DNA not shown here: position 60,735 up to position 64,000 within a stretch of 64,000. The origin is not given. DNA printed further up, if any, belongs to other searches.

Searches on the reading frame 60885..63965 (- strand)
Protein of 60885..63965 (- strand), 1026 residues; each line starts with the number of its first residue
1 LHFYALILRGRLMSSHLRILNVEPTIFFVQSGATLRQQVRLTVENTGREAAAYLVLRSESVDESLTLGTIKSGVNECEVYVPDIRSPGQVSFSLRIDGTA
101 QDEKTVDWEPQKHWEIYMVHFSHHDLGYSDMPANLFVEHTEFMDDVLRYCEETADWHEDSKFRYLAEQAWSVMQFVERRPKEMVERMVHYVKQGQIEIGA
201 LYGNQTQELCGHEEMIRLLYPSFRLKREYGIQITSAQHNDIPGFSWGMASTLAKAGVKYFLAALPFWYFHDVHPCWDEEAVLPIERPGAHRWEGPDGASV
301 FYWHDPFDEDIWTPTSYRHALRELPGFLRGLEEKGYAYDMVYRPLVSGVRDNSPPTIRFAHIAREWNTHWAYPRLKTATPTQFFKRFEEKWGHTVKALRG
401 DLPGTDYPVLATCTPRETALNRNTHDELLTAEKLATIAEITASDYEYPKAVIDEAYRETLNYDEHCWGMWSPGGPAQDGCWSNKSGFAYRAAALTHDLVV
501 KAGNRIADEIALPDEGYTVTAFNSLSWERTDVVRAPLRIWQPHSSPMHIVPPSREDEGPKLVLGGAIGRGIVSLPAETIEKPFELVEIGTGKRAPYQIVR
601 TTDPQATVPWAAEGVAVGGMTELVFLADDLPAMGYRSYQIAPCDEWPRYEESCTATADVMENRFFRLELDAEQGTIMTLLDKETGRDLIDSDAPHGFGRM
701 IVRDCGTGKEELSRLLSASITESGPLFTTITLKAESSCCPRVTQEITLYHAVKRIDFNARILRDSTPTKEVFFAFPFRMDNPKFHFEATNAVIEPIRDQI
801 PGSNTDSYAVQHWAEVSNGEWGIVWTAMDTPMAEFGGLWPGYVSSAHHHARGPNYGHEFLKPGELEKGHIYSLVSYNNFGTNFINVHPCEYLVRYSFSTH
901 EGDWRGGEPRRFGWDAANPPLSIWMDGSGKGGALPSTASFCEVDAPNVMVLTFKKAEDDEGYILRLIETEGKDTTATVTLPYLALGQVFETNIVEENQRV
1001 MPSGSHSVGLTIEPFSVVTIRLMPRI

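Call 9: search_protein_families(library=pfam, proteins=[window:60885-63965:-], max_evalue=0.001)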
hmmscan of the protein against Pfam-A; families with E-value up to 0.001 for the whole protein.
window:60885-63965:- (1026 aa): 3 families
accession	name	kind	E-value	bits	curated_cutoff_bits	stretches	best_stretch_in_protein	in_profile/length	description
PF01074.27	Glyco_hydro_38N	-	2.6e-19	70.1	25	1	116-391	2-258/270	Glycosyl hydrolases family 38 N-terminal domain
PF17677.7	Glyco_hydro38C2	-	5.3e-13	49.3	22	1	947-1020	1-72/72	Glycosyl hydrolases family 38 C-terminal beta sandwich domain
PF07748.19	Glyco_hydro_38C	-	3.4e-12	47.5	25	1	660-823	1-174/206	Glycosyl hydrolases family 38 C-terminal domain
